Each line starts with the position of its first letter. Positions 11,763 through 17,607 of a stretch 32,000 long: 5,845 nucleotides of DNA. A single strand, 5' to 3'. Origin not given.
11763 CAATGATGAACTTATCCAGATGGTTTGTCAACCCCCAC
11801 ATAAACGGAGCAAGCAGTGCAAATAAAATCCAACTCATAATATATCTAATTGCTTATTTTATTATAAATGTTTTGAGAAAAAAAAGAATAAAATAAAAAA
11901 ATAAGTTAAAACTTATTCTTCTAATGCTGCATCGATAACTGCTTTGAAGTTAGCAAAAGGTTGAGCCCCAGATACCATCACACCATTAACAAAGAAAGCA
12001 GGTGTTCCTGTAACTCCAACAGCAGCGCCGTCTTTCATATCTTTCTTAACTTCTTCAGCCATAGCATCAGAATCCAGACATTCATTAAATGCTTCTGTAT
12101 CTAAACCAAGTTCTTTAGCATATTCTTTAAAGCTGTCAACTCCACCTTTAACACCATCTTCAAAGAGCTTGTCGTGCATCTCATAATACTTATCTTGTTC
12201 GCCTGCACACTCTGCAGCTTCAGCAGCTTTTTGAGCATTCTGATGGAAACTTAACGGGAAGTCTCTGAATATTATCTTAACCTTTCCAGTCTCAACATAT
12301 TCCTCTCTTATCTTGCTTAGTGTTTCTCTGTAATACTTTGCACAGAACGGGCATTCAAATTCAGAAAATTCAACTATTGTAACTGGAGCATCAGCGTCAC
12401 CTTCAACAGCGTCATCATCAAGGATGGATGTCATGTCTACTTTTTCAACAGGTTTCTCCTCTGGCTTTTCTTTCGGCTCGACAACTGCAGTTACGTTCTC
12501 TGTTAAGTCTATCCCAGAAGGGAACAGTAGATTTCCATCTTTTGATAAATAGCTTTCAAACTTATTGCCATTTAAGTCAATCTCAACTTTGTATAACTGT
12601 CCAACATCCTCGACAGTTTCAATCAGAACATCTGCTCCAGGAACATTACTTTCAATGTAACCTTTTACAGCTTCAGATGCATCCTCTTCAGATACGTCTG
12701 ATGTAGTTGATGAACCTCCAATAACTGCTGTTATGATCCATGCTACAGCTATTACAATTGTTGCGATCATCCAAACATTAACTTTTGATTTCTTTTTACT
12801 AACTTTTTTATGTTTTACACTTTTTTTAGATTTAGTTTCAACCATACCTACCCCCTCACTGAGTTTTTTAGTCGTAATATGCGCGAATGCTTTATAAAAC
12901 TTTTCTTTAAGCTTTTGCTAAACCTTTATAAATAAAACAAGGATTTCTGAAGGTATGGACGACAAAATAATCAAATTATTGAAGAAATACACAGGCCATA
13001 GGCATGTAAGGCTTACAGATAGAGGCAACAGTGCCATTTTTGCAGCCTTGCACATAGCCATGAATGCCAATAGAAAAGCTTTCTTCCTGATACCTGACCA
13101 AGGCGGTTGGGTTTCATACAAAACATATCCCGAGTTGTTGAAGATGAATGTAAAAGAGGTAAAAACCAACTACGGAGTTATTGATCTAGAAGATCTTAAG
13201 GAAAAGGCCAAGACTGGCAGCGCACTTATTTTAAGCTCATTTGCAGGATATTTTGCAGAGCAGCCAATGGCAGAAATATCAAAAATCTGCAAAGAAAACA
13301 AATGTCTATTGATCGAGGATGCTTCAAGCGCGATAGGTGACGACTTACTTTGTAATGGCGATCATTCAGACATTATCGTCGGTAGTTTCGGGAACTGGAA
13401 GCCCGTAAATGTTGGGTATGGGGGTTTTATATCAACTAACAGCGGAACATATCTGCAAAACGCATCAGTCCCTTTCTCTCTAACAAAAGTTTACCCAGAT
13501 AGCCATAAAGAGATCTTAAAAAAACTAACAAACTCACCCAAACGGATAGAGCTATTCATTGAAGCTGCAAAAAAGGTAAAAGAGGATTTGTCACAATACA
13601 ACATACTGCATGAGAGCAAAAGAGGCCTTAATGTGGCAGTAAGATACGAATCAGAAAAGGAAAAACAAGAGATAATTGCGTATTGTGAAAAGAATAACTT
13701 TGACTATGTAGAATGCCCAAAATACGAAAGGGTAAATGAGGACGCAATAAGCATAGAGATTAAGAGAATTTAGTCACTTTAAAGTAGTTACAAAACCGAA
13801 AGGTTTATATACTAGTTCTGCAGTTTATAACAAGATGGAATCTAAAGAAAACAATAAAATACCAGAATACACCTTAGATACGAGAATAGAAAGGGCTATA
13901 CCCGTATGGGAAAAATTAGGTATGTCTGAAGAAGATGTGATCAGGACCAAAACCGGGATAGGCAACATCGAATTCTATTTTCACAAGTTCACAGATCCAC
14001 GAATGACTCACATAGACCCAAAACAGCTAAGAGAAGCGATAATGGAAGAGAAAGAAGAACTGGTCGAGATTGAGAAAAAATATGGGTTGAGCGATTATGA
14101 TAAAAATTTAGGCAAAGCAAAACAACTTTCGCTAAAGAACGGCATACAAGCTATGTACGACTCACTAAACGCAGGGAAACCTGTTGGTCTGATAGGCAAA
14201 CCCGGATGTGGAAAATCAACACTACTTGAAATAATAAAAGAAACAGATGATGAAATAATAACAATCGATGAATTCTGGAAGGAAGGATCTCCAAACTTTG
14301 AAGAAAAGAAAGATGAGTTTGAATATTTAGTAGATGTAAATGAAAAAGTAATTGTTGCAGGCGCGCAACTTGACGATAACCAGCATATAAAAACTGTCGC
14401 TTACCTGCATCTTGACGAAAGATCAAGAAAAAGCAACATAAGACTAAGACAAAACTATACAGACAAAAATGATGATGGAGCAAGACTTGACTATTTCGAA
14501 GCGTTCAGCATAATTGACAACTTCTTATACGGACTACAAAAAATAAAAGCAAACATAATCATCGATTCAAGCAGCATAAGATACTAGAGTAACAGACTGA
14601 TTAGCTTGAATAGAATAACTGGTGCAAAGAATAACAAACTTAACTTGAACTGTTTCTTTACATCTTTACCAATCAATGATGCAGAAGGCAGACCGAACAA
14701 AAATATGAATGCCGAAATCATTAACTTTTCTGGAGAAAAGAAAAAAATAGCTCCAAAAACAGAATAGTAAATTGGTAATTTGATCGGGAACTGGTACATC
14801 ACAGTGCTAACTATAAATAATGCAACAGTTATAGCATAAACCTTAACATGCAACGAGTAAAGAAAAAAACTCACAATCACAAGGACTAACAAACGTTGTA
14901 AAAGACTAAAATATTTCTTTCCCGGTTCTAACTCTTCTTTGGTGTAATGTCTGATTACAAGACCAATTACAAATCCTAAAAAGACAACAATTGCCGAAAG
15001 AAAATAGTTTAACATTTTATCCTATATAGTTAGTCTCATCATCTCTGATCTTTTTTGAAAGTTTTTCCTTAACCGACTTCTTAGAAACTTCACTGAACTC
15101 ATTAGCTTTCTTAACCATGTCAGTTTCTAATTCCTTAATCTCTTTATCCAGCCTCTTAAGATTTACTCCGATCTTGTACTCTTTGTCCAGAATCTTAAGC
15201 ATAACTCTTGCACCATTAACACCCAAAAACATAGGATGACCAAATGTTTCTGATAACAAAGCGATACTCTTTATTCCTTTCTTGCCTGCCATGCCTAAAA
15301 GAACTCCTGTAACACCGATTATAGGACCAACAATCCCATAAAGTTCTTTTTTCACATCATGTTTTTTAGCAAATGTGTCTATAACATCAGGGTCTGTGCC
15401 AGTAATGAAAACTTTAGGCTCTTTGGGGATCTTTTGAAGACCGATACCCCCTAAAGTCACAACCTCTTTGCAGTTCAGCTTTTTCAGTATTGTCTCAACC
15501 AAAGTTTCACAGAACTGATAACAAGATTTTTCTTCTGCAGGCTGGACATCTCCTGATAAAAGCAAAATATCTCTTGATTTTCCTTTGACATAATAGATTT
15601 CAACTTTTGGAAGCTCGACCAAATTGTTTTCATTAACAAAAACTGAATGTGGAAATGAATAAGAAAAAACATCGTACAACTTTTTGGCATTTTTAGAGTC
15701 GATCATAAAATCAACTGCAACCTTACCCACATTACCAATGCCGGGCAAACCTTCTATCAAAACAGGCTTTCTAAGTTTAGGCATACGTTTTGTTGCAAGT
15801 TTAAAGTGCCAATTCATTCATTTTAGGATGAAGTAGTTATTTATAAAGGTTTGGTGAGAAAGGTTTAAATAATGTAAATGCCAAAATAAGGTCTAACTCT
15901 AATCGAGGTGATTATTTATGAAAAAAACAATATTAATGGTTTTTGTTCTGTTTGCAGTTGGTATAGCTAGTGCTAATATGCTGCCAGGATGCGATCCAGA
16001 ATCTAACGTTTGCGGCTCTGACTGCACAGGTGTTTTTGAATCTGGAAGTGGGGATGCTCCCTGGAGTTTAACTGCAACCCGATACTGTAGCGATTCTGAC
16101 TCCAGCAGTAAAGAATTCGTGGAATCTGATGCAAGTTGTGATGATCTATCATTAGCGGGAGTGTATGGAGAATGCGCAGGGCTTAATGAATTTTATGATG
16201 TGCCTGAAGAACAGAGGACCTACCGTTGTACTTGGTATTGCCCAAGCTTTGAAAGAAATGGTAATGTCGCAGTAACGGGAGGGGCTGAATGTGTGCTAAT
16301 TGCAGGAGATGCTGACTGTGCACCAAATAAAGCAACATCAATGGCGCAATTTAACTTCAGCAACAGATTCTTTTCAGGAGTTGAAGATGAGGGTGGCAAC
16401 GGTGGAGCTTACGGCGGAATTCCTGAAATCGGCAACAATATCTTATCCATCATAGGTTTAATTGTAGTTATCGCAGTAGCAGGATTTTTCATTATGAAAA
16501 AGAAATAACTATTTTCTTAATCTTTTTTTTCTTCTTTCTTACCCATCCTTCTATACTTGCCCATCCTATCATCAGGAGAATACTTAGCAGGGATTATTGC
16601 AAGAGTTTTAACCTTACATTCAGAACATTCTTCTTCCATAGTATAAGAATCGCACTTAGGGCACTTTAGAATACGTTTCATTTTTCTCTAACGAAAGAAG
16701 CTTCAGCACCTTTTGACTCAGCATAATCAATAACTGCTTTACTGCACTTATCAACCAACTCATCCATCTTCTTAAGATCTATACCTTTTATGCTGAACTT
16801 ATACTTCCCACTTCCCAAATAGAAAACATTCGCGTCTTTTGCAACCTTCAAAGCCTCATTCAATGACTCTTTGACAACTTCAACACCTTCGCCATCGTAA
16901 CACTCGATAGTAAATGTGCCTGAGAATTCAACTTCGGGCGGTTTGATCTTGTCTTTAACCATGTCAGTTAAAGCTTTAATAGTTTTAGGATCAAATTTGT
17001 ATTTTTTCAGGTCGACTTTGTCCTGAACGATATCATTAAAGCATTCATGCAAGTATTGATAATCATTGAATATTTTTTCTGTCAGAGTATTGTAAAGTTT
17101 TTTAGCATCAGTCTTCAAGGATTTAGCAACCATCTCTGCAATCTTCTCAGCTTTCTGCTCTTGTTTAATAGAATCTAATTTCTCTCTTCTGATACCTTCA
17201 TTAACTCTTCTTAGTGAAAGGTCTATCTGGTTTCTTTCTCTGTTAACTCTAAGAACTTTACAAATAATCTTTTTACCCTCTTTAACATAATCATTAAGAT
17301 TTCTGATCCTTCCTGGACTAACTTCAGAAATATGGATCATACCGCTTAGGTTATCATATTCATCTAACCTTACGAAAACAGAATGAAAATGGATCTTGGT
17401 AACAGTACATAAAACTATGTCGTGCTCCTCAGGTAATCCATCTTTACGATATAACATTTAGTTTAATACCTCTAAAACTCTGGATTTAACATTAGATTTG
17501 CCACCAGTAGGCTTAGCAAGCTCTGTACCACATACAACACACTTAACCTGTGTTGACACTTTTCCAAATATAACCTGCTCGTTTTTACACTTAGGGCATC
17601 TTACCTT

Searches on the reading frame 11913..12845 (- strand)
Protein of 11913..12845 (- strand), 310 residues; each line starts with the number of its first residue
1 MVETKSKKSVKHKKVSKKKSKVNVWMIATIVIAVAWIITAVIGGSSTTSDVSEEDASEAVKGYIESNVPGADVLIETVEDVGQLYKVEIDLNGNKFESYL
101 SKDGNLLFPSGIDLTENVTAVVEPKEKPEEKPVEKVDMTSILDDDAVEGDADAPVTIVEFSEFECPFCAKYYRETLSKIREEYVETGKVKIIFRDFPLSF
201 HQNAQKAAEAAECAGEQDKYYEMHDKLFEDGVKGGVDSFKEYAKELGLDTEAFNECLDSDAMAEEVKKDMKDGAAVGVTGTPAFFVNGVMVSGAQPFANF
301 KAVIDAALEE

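Call 79: search_protein_families(library=pfam, proteins=[window:11913-12845:-], max_evalue=0.001)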
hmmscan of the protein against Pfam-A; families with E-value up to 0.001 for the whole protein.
window:11913-12845:- (310 aa): 3 families
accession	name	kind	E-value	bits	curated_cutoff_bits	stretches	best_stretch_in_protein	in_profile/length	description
PF13462.12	Thioredoxin_4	-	3.7e-38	131.7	23.2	1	145-306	5-165/165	Thioredoxin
PF01323.26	DSBA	-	8.5e-24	84.8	25.6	1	156-304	1-190/191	DSBA-like thioredoxin domain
PF13098.12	Thioredoxin_2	-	6.9e-06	26.8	27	1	156-303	8-103/104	Thioredoxin-like domain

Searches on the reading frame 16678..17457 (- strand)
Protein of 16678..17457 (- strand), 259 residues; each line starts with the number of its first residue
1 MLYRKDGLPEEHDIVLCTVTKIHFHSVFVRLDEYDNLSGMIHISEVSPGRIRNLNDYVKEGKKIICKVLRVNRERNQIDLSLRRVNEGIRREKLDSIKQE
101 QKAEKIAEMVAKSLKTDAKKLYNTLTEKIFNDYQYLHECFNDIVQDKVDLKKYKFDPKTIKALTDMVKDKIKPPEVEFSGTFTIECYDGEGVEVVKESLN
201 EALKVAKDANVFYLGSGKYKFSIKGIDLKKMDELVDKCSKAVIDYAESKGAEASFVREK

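Call 79: search_protein_families(library=pfam, proteins=[window:16678-17457:-], max_evalue=0.001)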
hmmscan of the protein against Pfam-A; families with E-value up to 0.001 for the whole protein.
window:16678-17457:- (259 aa): 3 families
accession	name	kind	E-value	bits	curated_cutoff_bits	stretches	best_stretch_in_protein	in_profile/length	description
PF07541.17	EIF_2_alpha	-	3.9e-15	56.3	22.8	1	121-225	1-111/114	Eukaryotic translation initiation factor 2 alpha subunit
PF00575.29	S1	-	1.4e-12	48.2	22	1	9-83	2-74/74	S1 RNA binding domain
PF23459.1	S1_RRP5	-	0.0002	22.3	27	1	15-82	7-72/72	RRP5 S1 domain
